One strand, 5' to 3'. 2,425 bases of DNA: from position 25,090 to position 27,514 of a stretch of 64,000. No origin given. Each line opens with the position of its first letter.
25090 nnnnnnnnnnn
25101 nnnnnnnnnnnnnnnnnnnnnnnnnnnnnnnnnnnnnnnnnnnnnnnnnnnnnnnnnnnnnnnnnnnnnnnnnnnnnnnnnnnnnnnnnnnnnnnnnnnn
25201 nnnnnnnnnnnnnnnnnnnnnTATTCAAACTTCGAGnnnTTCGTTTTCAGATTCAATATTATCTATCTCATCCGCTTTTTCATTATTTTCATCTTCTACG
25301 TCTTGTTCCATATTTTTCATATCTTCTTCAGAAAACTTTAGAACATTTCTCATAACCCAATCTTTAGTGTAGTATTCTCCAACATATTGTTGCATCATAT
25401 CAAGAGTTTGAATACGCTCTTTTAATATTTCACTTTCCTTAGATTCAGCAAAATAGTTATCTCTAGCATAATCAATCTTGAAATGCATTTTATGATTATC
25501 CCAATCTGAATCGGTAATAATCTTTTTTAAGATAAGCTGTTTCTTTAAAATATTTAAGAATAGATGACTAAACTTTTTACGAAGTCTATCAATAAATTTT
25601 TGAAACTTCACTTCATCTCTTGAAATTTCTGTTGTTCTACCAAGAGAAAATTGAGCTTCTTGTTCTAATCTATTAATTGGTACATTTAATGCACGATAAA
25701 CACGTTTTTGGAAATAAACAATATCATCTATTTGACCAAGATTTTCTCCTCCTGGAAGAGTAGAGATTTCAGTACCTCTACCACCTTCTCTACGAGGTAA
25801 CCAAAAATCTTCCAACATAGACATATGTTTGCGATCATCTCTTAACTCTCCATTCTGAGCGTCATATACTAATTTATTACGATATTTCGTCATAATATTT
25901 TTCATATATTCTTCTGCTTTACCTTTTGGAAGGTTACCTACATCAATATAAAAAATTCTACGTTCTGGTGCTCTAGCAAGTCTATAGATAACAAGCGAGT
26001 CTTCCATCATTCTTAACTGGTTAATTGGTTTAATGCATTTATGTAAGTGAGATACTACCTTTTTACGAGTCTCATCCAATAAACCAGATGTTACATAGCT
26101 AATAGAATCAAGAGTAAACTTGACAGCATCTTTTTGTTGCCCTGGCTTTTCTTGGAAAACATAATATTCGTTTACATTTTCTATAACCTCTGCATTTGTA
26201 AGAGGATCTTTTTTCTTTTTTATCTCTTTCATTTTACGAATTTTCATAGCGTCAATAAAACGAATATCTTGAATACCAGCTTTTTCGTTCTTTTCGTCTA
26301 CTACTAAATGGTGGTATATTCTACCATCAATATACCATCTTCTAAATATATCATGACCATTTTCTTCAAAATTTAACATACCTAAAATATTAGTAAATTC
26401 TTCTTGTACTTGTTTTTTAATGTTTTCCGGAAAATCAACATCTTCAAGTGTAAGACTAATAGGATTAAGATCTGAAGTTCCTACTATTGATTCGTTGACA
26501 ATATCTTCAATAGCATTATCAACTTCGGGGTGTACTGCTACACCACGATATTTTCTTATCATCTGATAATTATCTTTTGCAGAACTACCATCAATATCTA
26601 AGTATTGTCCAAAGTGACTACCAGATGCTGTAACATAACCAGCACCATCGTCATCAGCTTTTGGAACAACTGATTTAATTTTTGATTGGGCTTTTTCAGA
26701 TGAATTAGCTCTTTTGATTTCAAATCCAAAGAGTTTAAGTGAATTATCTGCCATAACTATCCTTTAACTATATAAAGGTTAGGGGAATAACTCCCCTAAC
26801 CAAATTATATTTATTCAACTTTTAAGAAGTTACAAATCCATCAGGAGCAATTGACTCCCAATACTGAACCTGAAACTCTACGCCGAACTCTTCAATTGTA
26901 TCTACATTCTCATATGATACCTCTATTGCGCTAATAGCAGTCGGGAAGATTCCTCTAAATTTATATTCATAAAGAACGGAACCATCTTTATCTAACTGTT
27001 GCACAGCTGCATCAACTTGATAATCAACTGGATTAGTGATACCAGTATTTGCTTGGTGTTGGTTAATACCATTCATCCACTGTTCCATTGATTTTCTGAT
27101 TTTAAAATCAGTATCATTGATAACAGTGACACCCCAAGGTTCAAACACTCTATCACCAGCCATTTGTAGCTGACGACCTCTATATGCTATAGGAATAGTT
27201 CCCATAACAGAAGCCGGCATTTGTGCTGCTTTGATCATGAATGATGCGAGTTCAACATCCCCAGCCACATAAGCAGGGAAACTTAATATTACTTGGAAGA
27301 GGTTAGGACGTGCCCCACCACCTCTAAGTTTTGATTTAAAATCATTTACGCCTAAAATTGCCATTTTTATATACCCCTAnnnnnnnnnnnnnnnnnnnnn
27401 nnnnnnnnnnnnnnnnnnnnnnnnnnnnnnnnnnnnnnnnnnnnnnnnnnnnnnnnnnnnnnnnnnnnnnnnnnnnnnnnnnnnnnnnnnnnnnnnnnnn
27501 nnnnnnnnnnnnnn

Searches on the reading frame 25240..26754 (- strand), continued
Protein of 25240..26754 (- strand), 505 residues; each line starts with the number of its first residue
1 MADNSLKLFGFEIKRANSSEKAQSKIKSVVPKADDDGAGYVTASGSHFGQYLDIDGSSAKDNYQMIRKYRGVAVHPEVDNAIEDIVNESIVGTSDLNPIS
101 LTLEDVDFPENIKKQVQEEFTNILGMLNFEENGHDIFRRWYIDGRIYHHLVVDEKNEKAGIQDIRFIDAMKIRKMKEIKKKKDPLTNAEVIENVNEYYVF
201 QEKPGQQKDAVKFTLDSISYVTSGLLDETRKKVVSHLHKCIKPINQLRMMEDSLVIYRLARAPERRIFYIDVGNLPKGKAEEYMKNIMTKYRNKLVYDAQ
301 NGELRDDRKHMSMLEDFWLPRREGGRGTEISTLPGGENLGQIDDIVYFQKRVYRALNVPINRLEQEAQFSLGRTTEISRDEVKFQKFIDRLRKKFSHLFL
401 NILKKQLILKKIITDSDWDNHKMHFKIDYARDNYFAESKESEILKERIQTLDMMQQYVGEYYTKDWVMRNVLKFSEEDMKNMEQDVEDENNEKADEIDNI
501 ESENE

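Call 83: search_dna_similar(query=L067:10505-15190:+, collection=phages, mode=protein, max_evalue=1e-8, max_rows=25)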
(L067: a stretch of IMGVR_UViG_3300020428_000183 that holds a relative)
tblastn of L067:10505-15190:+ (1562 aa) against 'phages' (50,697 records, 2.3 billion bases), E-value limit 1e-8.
Records with a match: 142; places in all: 148; records where one place covers at least 80% of the query: 0.
Best place of each record, by identity: 60-80% 7; <60% 135.
By first word of the organism name: Pelagibacter 24; Synechococcus 20; Mycobacterium 20; Ralstonia 18; Gordonia 13; Xanthomonas 6; Prochlorococcus 6; uncultured 5; Methylophilales 4; Caudoviricetes 4; and 15 more.
By host as written in the record: Ralstonia solanacearum 15; - 14; Mycobacterium smegmatis mc2 155 13; Candidatus Pelagibacter ubique HTCC1062 9; Candidatus Pelagibacter sp. HTCC7211 7; Gordonia rubripertincta NRRL B-16540 7; Mycobacterium smegmatis mc#155 5; Methylophilales_sp._H5P1 4; and 42 more.
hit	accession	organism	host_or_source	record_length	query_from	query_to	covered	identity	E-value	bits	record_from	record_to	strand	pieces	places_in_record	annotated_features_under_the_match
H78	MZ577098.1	Methylophilales phage Melnitz-3 EXVC039M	Methylophilales_sp._H5P1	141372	616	1209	33%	46.9%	4e-49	332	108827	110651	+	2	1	tail fiber (x2)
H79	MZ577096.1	Methylophilales phage Melnitz-2 EXVC040M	Methylophilales_sp._H5P1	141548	616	1209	33%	46.9%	4e-49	332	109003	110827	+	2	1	tail fiber (x2)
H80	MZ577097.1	Methylophilales phage Melnitz EXVC044M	Methylophilales_sp._H5P1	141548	616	1209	33%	46.9%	4e-49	332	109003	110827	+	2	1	tail fiber (x2)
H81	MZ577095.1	Methylophilales phage Melnitz-1 EXVC043M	Methylophilales_sp._H5P1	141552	616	1209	33%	46.9%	4e-49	332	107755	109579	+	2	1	tail fiber protein (x2)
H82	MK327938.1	Escherichia phage vB_EcoM_Goslar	Escherichia coli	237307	249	541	19%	39.5%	2e-12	146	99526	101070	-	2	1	tail fiber repeat protein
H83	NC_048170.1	Escherichia phage vB_EcoM_Goslar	Escherichia coli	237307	249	541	19%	39.5%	2e-12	146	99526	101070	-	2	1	tail fiber protein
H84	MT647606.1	Pelagibacter phage Mosig EXVC030M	Candidatus Pelagibacter ubique HTCC1062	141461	162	758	15%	48.4%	2e-24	191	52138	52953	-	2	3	putative tail fiber protein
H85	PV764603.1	Xanthomonas phage PhiXhv-16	Xanthomonas hortorum pv. vitians ...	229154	594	1558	16%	41.6%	9e-17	163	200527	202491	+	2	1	hypothetical protein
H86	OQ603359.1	Erwinia phage Ep032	Erwinia sp. YA1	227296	594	1558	16%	41.6%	9e-17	163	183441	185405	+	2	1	record has no annotation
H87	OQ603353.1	Xanthomonas phage Ep026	Xanthomonas sp. Q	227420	594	1558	16%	41.6%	9e-17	163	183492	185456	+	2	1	record has no annotation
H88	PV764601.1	Xanthomonas phage PhiXhv-12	Xanthomonas hortorum pv. vitians ...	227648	594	1558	16%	41.6%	9e-17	163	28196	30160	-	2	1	hypothetical protein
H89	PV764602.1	Xanthomonas phage PhiXhv-15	Xanthomonas hortorum pv. vitians ...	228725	594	1558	16%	41.6%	9e-17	163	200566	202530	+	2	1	hypothetical protein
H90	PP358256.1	Ralstonia phage PY059YO380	Ralstonia solanacearum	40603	510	757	16%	40.9%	2e-27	128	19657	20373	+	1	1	hypothetical protein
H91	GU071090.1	Cyanophage PSS2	-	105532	598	755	10%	61.9%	3e-35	154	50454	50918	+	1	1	predicted protein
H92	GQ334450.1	Cyanophage PSS2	Prochlorococcus MIT9313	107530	598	755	10%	61.9%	3e-35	154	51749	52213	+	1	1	capsid decoration protein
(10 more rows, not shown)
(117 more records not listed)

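Call 105: search_dna_similar(query=L111:4402-5997:+, collection=phages, mode=protein, max_evalue=0.000001, max_rows=25)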
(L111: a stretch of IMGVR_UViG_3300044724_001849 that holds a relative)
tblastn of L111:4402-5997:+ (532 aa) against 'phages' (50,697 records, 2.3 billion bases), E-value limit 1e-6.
Records with a match: 104; places in all: 110; records where one place covers at least 80% of the query: 0.
Best place of each record, by identity: <60% 104.
By first word of the organism name: Mycobacterium 79; Escherichia 6; Gordonia 4; Vibrio 3; Synechococcus 2; uncultured 2; Shigella 2; Pelagibacter 2; Cronobacter 2; Microbacterium 1; and 1 more.
By host as written in the record: Mycobacterium smegmatis mc2 155 52; Mycobacterium smegmatis mc#155 15; Mycobacterium smegmatis mc2155 4; - 3; Gordonia rubripertincta NRRL B-16540 3; Vibrio vulnificus VVA6 2; Synechococcus sp. WH7805 2; Escherichia coli str. K-12 substr. MG1655 2; and 16 more.
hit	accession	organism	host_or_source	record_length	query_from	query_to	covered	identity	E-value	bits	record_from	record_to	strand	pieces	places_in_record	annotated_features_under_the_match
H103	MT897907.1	Mycobacterium phage Grif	Mycobacterium smegmatis mc2 155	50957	63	209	28%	49.0%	5e-9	65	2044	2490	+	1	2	4: hypothetical protein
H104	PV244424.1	Vibrio phage BD1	Vibrio vulnificus VVA6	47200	63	211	28%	48.1%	8e-10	68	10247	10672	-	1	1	tail fiber protein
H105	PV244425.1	Vibrio phage BD5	Vibrio vulnificus VVA6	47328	63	211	28%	48.1%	8e-10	68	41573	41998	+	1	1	tail fiber protein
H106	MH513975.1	Mycobacterium phage Misomonster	Mycobacterium smegmatis mc2155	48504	63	211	28%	45.6%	1e-7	61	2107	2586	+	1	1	6: tail protein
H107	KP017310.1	Mycobacterium phage Phoxy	Mycobacterium smegmatis mc2 155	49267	63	211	28%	45.6%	1e-7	61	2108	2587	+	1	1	collagen-like protein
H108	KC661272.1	Mycobacterium phage Methuselah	Mycobacterium smegmatis mc2 155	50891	63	211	28%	45.6%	1e-7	61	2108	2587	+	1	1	4: hypothetical protein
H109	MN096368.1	Mycobacterium phage Soshari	Mycobacterium smegmatis mc2 155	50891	63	211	28%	45.6%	1e-7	61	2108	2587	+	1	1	6: minor tail protein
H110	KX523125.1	Mycobacterium phage BuzzBuzz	Mycobacterium smegmatis mc2 155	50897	63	211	28%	45.6%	1e-7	61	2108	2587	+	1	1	minor tail protein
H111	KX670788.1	Mycobacterium phage Louie6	Mycobacterium smegmatis mc2 155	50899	63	211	28%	45.6%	1e-7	61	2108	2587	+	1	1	tail protein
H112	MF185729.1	Mycobacterium phage KADY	Mycobacterium smegmatis mc2 155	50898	63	211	28%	45.6%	1e-7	61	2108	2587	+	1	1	5: minor tail protein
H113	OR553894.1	Mycobacterium phage HashRod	Mycobacterium smegmatis mc2155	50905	63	211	28%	45.6%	1e-7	61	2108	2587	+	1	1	5: minor tail protein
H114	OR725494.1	Mycobacterium phage Rummer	Mycobacterium smegmatis mc#155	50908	63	211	28%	45.6%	1e-7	61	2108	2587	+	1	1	4: minor tail protein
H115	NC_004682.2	Mycobacterium phage Bxz2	-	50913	63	211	28%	45.6%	1e-7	61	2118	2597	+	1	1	4: tail fiber protein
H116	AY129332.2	Mycobacterium phage Bxz2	Mycobacterium sp.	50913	63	211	28%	45.6%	1e-7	61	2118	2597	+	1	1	4: hypothetical protein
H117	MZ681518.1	Mycobacterium phage LarryKay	Mycobacterium smegmatis mc#155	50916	63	211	28%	45.6%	1e-7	61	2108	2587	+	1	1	4: minor tail protein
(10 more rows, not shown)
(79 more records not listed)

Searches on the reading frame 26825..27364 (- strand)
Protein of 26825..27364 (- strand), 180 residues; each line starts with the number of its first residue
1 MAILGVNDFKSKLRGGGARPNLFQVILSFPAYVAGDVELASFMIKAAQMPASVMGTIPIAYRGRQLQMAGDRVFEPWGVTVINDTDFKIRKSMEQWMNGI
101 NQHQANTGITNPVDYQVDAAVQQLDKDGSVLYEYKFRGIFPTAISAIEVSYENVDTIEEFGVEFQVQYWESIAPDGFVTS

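Call 4: search_protein_families(library=pfam, proteins=[window:26825-27364:-], max_evalue=0.01)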
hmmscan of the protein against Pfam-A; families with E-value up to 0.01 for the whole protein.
window:26825-27364:- (180 aa): 1 family
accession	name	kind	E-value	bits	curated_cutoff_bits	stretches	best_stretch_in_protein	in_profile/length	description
PF06841.18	Phage_T4_gp19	-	6e-05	23.3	28.2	1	64-169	40-133/134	T4-like virus tail tube protein gp19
